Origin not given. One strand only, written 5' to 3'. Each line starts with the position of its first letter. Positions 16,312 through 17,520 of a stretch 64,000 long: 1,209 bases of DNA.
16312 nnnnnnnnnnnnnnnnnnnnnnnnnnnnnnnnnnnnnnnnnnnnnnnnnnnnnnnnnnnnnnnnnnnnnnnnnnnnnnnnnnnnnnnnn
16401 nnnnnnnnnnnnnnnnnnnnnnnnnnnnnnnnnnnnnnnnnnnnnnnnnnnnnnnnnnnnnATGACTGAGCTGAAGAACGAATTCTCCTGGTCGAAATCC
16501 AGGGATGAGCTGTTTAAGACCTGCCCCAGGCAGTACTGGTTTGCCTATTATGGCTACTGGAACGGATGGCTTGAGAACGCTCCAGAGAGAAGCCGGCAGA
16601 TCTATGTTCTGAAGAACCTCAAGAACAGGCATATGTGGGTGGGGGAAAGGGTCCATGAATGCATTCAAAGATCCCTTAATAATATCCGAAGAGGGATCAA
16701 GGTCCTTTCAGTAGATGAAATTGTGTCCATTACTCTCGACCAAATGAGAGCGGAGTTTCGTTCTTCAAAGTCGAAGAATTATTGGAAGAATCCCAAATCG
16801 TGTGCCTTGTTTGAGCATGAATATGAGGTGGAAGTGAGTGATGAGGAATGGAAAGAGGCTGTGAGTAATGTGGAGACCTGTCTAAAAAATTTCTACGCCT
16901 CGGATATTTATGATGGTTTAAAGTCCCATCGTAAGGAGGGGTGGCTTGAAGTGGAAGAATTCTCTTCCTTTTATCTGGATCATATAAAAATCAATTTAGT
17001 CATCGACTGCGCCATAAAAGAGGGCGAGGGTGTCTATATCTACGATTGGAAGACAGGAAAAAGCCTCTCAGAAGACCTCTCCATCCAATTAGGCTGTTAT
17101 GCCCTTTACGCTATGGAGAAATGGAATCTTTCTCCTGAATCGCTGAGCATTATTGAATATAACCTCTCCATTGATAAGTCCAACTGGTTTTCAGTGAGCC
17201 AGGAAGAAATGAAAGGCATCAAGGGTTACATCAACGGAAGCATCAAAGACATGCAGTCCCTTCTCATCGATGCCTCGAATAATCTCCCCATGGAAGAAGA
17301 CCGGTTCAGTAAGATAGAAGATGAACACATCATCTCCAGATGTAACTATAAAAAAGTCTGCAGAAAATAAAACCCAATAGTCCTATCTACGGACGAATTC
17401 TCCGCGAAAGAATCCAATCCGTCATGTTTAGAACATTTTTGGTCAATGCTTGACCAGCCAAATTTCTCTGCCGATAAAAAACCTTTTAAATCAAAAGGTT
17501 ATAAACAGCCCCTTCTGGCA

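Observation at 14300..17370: Translationally coupled RecD2-like helicase and Cas4/RecB-like nuclease carried as island cargo: candidate two-gene defence or DNA-processing system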

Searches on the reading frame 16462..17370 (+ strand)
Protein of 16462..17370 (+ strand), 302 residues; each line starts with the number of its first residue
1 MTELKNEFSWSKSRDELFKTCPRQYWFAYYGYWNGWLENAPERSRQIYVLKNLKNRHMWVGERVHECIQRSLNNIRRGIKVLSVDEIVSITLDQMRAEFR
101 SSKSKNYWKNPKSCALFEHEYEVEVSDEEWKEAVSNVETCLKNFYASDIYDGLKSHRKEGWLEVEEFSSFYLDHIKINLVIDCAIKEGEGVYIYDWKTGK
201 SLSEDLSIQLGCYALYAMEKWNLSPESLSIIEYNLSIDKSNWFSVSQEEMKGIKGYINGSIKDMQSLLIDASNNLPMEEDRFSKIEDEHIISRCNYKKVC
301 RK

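Call 7: search_protein_families(library=pfam, proteins=[window:16462-17370:+], max_evalue=0.01)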
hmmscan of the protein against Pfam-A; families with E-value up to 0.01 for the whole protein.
window:16462-17370:+ (302 aa): 1 family
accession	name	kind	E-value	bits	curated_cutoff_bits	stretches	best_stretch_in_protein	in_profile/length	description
PF12705.13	PDDEXK_1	-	9.7e-12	45.8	22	1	9-301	1-247/247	PD-(D/E)XK nuclease superfamily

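Call 8: search_protein_families(library=padloc, proteins=[window:16462-17370:+], max_evalue=0.01)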
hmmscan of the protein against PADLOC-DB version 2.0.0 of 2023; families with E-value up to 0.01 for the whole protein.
window:16462-17370:+ (302 aa): 4 families
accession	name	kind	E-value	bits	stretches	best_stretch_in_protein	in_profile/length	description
PDLC02406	Aga_Cas4-like_Nuc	-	2.1e-23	81.4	1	9-301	2-304/308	Class II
PDLC02410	Aga_Cas4-like_Nuc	-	1.4e-16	59.1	1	10-301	3-251/255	Class II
PDLC02405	Aga_Cas4-like_Nuc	-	0.00084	16.8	1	132-300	93-261/270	Class II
PDLC00943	Cas4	-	0.0085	14.1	0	162-257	51-147/180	CRISPR-associated protein Cas4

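Call 9: search_protein_families(library=ncbifam, proteins=[window:16462-17370:+], max_evalue=0.01)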
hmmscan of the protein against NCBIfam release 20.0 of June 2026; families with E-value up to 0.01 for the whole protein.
window:16462-17370:+ (302 aa): 0 families

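Call 14: find_homologous_proteins(query=window:16462-17370:+)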
Query window:16462-17370:+ (302 aa): 1737 proteins with E <= 0.001 among 2145 candidates; the best 120 are listed.
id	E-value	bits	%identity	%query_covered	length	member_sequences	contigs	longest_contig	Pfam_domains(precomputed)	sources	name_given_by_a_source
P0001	9.4e-187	638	89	100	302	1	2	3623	PF12705.14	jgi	jgi:hypothetical protein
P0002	4.5e-186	635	89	100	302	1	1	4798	PF12705.14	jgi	jgi:hypothetical protein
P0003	3.6e-185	632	89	100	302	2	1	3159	PF12705.14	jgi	-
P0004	7.3e-185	631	89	100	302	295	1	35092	PF12705.14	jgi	jgi:hypothetical protein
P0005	1.4e-184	630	89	100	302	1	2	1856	PF12705.14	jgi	jgi:hypothetical protein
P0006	2.6e-184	630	88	100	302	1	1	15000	PF12705.14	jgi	jgi:hypothetical protein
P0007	4.6e-184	629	87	100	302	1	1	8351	PF12705.14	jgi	jgi:hypothetical protein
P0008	7.0e-183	625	87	100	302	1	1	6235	PF12705.14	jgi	jgi:hypothetical protein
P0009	7.3e-183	625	87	100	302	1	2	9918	PF12705.14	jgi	jgi:hypothetical protein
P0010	9.4e-183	624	87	100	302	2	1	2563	PF12705.14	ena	-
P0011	1.2e-182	624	87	100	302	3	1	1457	PF12705.14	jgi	-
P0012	2.1e-182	623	87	100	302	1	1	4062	PF12705.14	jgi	jgi:hypothetical protein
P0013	2.4e-182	623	86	100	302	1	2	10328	PF12705.14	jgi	jgi:hypothetical protein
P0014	6.8e-182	622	87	100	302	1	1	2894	PF12705.14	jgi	jgi:hypothetical protein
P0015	1.4e-181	621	87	100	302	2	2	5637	PF12705.14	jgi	jgi:hypothetical protein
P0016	2.3e-181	620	87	100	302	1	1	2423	PF12705.14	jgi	-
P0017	2.9e-181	620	86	100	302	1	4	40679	PF12705.14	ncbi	-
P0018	3.1e-181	619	86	100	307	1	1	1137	PF12705.14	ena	-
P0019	4.6e-181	619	87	100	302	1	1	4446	PF12705.14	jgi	-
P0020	1.2e-180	618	87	100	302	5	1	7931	PF12705.14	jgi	jgi:PD-(D/E)XK nuclease superfamily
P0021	1.4e-180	617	85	100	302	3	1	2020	PF12705.14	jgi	jgi:hypothetical protein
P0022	3.3e-180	616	86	100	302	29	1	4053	PF12705.14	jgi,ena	-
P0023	3.5e-179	613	86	100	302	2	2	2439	PF12705.14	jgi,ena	-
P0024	5.7e-179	612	85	100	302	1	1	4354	PF12705.14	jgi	jgi:hypothetical protein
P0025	1.3e-178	611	86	100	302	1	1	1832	PF12705.14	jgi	jgi:hypothetical protein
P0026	6.1e-178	609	85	100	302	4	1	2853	PF12705.14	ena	-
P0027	1.2e-176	604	85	100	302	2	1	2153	PF12705.14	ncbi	-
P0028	1.3e-176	604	84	100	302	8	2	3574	PF12705.14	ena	-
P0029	1.6e-176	604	85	100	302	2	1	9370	PF12705.14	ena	-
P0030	2.6e-176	603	85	100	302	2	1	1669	PF12705.14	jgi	-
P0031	2.7e-176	603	85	100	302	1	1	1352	PF12705.14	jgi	jgi:hypothetical protein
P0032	3.8e-176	603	85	100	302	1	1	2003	PF12705.14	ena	-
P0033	4.1e-176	603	84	100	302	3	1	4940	PF12705.14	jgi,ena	-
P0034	2.7e-175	600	82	100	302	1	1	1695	PF12705.14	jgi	-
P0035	3.9e-175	599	84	100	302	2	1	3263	PF12705.14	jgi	-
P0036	1.3e-174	598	85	100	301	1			PF12705.14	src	-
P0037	3.8e-174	596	83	100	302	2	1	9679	PF12705.14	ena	-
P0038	4.3e-174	596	84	100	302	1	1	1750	PF12705.14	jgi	-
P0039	4.3e-174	596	83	100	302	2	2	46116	PF12705.14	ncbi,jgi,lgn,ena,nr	ncbi:MAG TPA: PD-(D/E)XK nuclease family protein [Thermodesulfobacteriota bacterium]|nr:PD-(D/E)XK n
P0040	5.2e-174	596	82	100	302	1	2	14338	PF12705.14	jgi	jgi:PD-(D/E)XK nuclease superfamily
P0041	8.6e-174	595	83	100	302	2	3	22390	PF12705.14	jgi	jgi:hypothetical protein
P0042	8.6e-174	595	82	100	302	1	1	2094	PF12705.14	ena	-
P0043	2.5e-173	593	83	100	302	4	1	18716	PF12705.14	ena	-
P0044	2.7e-173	593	83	100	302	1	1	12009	PF12705.14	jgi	-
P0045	1.0e-172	591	82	100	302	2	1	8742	PF12705.14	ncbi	-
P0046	1.5e-172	591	84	100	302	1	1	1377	PF12705.14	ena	-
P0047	3.7e-172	590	80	100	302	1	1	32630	PF12705.14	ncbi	ncbi:MAG: PD-(D/E)XK nuclease family protein [Thermodesulfobacteriota bacterium]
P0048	2.8e-171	587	80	100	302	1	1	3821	PF12705.14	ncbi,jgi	jgi:hypothetical protein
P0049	9.7e-171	585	80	100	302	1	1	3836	PF12705.14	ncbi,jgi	jgi:hypothetical protein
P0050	2.0e-170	584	81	100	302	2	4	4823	PF12705.14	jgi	jgi:hypothetical protein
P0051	2.9e-170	583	81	100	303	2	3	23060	PF12705.14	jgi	jgi:hypothetical protein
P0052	5.2e-170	583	80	100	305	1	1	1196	PF12705.14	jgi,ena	-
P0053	5.6e-170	582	80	100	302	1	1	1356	PF12705.14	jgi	jgi:hypothetical protein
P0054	5.7e-170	582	80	100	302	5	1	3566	PF12705.14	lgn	-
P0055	1.9e-169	581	80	100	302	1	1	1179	PF12705.14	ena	-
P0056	2.3e-168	577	79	100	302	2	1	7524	PF12705.14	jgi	-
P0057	5.4e-168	576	80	100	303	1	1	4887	PF12705.14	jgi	jgi:hypothetical protein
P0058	7.3e-168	576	78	100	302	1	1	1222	PF12705.14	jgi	-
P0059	9.2e-168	575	77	100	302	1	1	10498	PF12705.14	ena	-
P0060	9.3e-168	575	80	100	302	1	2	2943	PF12705.14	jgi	jgi:hypothetical protein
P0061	1.6e-167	574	79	100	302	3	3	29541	PF12705.14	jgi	-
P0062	5.2e-167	573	80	100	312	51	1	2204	PF12705.14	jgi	jgi:hypothetical protein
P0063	6.5e-167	572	79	100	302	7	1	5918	PF12705.14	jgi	jgi:hypothetical protein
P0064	7.4e-167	572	81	99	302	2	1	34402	PF12705.14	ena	-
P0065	8.4e-167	572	77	99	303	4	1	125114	PF12705.14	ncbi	-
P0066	9.9e-167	572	79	100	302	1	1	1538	PF12705.14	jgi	jgi:hypothetical protein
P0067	2.0e-166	571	79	100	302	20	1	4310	PF12705.14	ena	-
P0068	6.1e-166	569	79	100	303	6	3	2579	PF12705.14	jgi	-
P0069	6.5e-166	569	79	100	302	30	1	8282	PF12705.14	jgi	jgi:hypothetical protein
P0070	7.2e-166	569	77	100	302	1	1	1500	PF12705.14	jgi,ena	-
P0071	1.4e-165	568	79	100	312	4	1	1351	PF12705.14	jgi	-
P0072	1.5e-165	568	79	100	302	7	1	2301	PF12705.14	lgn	-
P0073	2.0e-165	568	78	100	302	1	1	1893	PF12705.14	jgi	jgi:hypothetical protein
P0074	2.1e-165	567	78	100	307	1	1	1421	PF12705.14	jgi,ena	-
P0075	2.5e-165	567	79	100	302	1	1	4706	PF12705.14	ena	-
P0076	3.6e-165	567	76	100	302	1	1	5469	PF12705.14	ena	-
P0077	4.3e-165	566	77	100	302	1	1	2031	PF12705.14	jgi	-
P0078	4.6e-165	566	78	100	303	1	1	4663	PF12705.14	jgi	jgi:hypothetical protein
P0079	6.0e-165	566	77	100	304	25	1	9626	PF12705.14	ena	-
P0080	7.1e-165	566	78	100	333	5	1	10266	PF12705.14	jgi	jgi:hypothetical protein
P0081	1.0e-164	565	78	100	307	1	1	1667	PF12705.14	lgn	-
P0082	1.2e-164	565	78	100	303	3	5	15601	PF12705.14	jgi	jgi:hypothetical protein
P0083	1.2e-164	565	78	100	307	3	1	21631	PF12705.14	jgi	-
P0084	1.2e-164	565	77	100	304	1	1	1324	PF12705.14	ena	-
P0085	1.8e-164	564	78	100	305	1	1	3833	PF12705.14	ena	-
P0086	2.0e-164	564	78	100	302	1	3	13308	PF12705.14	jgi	jgi:hypothetical protein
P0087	2.0e-164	564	78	100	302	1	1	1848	PF12705.14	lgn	-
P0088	2.5e-164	564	78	100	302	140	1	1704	PF12705.14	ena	-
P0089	3.6e-164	563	78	100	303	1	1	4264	PF12705.14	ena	-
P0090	3.6e-164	563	87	91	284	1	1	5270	PF12705.14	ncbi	-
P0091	5.6e-164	563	78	100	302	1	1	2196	PF12705.14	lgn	-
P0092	6.9e-164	562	77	100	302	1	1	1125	PF12705.14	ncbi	-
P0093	6.9e-164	562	77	100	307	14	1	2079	PF12705.14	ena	-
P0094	8.9e-164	562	77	100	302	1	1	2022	PF12705.14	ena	-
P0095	9.7e-164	562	78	99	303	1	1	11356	PF12705.14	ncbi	-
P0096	1.2e-163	562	77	100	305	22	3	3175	PF12705.14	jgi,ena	jgi:hypothetical protein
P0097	1.2e-163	562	77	100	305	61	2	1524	PF12705.14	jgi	jgi:hypothetical protein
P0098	1.5e-163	561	77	100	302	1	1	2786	PF12705.14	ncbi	-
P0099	2.2e-163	561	78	100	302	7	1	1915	PF12705.14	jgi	jgi:PD-(D/E)XK nuclease superfamily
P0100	2.4e-163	561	78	100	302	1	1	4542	PF12705.14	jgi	jgi:hypothetical protein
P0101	2.6e-163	561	76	100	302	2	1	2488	PF12705.14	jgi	-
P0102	2.8e-163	560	77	100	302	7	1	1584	PF12705.14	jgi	jgi:hypothetical protein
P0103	3.4e-163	560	78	99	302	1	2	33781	PF12705.14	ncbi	-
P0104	3.6e-163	560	78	100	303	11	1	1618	PF12705.14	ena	-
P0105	3.6e-163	560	77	100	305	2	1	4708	PF12705.14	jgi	jgi:hypothetical protein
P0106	4.3e-163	560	78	100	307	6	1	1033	PF12705.14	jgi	-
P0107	5.1e-163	560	79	100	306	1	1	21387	PF12705.14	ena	-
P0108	9.7e-163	559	77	100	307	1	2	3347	PF12705.14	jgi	jgi:hypothetical protein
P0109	1.2e-162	558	78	100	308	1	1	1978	PF12705.14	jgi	jgi:hypothetical protein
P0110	1.7e-162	558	78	100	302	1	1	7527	PF12705.14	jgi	jgi:hypothetical protein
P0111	1.7e-162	558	77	100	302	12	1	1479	PF12705.14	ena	-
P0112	2.1e-162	558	77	100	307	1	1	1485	PF12705.14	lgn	-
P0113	2.8e-162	557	75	100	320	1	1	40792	PF12705.14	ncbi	ncbi:MAG: PD-(D/E)XK nuclease family protein [Thermodesulfobacteriota bacterium]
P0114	3.2e-162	557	78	100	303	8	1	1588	PF12705.14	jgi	jgi:hypothetical protein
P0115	3.6e-162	557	77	100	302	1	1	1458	PF12705.14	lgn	-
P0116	3.6e-162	557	78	100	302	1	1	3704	PF12705.14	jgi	jgi:hypothetical protein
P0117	3.7e-162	557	77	100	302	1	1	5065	PF12705.14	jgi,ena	-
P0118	5.3e-162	556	74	100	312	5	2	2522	PF12705.14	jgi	jgi:hypothetical protein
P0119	6.4e-162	556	77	100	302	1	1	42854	PF12705.14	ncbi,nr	ncbi:MAG: hypothetical protein A2169_08170 [Deltaproteobacteria bacterium RBG_13_47_9]|nr:MAG: hypot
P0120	6.9e-162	556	77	99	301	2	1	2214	PF12705.14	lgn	-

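Call 17: find_encoding_contigs(protein=P0065, flank=10000, max_places=3)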
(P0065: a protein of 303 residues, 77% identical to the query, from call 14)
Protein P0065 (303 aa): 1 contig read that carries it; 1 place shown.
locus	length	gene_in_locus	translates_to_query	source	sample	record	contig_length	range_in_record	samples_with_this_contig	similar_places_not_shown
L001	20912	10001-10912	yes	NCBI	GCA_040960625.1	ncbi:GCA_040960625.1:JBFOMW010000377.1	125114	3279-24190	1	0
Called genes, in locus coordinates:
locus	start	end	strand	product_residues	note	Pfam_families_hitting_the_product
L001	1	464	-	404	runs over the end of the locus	PF00108:Thiolase_N, PF02803:Thiolase_C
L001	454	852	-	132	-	PF02310:B12-binding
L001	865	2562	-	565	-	PF01642:MM_CoA_mutase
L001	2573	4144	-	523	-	PF00501:AMP-binding, PF13193:AMP-binding_C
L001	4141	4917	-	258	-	PF09339:HTH_IclR, PF25213:HVO_A0261_N (weak), PF01022:HTH_5 (weak), PF01614:IclR_C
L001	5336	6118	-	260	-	-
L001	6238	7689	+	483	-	PF13511:DUF4124 (weak)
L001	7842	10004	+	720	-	PF23139:OB_YrrC, PF14520:HHH_5, PF14490:HHH_RecD2, PF13086:AAA_11 (faint), PF13245:AAA_19, PF13604:AAA_30, PF18335:SH3_13, PF13538:UvrD_C_2, +2 more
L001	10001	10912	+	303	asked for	PF12705:PDDEXK_1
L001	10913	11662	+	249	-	PF00849:PseudoU_synth_2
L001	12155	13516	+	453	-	PF03972:MmgE_PrpD_N, PF19305:MmgE_PrpD_C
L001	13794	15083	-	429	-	PF01546:Peptidase_M20, PF07687:M20_dimer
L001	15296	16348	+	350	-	PF13379:NMT1_2, PF09084:NMT1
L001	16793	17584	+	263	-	PF00005:ABC_tran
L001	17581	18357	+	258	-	PF00528:BPD_transp_1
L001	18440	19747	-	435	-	PF01042:Ribonuc_L-PSP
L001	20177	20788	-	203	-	PF01810:LysE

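Call 18: find_encoding_contigs(protein=P0039, flank=10000, max_places=3)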
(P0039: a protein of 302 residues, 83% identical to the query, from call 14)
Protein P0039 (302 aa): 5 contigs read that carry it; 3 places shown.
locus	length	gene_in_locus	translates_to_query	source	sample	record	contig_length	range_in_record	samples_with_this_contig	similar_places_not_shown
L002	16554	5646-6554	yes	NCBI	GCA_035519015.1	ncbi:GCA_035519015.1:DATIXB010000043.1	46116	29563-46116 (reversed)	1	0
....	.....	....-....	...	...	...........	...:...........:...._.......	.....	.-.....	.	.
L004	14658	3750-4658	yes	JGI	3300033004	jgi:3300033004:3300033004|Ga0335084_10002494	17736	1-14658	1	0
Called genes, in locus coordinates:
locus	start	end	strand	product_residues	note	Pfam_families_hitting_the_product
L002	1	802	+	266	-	PF03480:DctP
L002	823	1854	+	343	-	PF04909:Amidohydro_2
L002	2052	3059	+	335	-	PF01073:3Beta_HSD, PF01370:Epimerase, PF02719:Polysacc_synt_2, PF04321:RmlD_sub_bind, PF05368:NmrA, PF16363:GDP_Man_Dehyd, PF13460:NAD_binding_10, PF07993:NAD_binding_4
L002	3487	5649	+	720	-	PF14520:HHH_5 (faint), PF23139:OB_YrrC, PF14490:HHH_RecD2, PF05127:NAT10_TcmA_helicase (faint), PF13245:AAA_19, PF13604:AAA_30, PF18335:SH3_13, PF13538:UvrD_C_2, +3 more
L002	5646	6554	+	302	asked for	PF12705:PDDEXK_1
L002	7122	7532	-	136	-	PF01042:Ribonuc_L-PSP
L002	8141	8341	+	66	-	-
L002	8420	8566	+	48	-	-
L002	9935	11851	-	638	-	PF02730:AFOR_N, PF01314:AFOR_C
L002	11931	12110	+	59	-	-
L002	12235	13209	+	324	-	PF03401:TctC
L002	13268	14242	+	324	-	PF03401:TctC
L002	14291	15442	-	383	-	PF01321:Creatinase_N, PF00557:Peptidase_M24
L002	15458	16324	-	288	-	PF13424:TPR_12 (faint), PF00515:TPR_1 (weak), PF07719:TPR_2 (weak), PF13174:TPR_6 (faint), PF13176:TPR_7 (faint), PF13181:TPR_8 (faint), PF13414:TPR_11 (faint), PF13432:TPR_16, +2 more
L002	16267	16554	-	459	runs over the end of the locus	PF00672:HAMP, PF00512:HisKA, PF02518:HATPase_c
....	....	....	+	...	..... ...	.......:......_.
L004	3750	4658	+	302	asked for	PF12705:PDDEXK_1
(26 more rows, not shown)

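Call 19: find_encoding_contigs(protein=P0004, flank=10000, max_places=3)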
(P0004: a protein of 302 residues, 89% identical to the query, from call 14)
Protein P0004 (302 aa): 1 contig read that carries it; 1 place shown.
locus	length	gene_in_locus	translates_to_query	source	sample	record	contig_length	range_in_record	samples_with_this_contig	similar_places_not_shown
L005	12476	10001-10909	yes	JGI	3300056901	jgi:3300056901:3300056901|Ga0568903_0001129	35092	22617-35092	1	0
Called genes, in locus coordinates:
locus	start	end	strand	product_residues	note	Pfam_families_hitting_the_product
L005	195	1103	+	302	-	PF01551:Peptidase_M23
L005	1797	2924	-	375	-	PF09587:PGA_cap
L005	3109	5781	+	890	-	PF07517:SecA_DEAD, PF00270:DEAD (faint), PF01043:SecA_PP_bind, PF21090:P-loop_SecA, PF07516:SecA_SW, PF02810:SEC-C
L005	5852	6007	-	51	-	-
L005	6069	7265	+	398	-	PF01960:ArgJ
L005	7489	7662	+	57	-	-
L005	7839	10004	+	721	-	PF23139:OB_YrrC, PF14520:HHH_5 (weak), PF14490:HHH_RecD2, PF00580:UvrD-helicase (faint), PF13245:AAA_19, PF13604:AAA_30, PF18335:SH3_13, PF13538:UvrD_C_2, +2 more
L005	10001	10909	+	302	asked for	PF12705:PDDEXK_1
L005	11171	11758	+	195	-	PF12840:HTH_20 (weak), PF01909:NTP_transf_2, PF18765:Polbeta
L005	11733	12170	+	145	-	-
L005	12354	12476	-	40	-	?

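Call 31: find_encoding_contigs(protein=P0119, flank=10000, max_places=2)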
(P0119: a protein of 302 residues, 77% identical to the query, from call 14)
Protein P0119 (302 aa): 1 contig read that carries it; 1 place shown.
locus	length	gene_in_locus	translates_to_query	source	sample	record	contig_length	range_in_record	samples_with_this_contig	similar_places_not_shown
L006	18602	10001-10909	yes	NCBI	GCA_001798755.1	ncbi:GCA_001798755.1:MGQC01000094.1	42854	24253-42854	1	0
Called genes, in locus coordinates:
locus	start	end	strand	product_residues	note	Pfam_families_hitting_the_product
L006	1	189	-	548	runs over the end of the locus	-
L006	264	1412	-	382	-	PF01321:Creatinase_N, PF00557:Peptidase_M24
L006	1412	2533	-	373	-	PF01321:Creatinase_N (weak), PF00557:Peptidase_M24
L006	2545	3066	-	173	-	PF00694:Aconitase_C (weak)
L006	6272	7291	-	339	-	PF03480:DctP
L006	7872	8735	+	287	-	PF13406:SLT_2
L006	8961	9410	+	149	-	-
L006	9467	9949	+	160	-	PF04306:DUF456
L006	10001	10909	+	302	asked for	PF12705:PDDEXK_1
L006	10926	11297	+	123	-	-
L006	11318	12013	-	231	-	PF00173:Cyt-b5 (weak), PF09990:DUF2231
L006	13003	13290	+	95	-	-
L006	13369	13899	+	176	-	PF02915:Rubrerythrin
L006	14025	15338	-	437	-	PF06808:DctM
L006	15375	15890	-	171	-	PF04290:DctQ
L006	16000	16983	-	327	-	PF03480:DctP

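Call 32: find_encoding_contigs(protein=P0017, flank=10000, max_places=2)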
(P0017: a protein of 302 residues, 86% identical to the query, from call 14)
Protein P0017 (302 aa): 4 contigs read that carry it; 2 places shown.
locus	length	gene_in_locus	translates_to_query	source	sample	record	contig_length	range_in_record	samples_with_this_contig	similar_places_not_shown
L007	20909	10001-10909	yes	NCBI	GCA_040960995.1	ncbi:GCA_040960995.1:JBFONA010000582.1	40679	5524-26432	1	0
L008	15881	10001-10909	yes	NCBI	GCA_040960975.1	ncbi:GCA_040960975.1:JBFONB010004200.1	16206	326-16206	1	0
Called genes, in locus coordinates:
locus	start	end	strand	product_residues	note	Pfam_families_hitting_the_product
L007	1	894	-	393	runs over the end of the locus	PF03739:LptF_LptG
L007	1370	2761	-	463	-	-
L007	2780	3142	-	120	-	-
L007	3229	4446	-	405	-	-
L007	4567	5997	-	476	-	-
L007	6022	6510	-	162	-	-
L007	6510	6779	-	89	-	-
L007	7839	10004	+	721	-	PF14520:HHH_5 (faint), PF23139:OB_YrrC, PF14490:HHH_RecD2, PF13086:AAA_11 (faint), PF13245:AAA_19, PF13604:AAA_30, PF18335:SH3_13, PF13538:UvrD_C_2, +1 more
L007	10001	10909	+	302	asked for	PF12705:PDDEXK_1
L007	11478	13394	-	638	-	PF02730:AFOR_N, PF01314:AFOR_C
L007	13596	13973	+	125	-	PF00903:Glyoxalase, PF22677:Ble-like_N (weak), PF13669:Glyoxalase_4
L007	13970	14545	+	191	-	-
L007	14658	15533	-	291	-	PF00515:TPR_1 (weak), PF07719:TPR_2 (weak), PF13174:TPR_6 (faint), PF13181:TPR_8 (faint), PF13414:TPR_11 (faint), PF13424:TPR_12 (faint), PF13432:TPR_16 (faint), PF14559:TPR_19 (faint)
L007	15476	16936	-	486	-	PF00672:HAMP, PF00512:HisKA, PF02518:HATPase_c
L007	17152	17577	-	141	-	PF14539:DUF4442 (weak), PF13622:4HBT_3 (faint), PF03061:4HBT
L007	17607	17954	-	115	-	PF00472:RF-1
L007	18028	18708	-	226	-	PF01895:PhoU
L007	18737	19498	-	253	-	PF00005:ABC_tran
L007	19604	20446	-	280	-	PF00528:BPD_transp_1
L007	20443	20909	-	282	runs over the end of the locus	PF00528:BPD_transp_1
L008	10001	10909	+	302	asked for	PF12705:PDDEXK_1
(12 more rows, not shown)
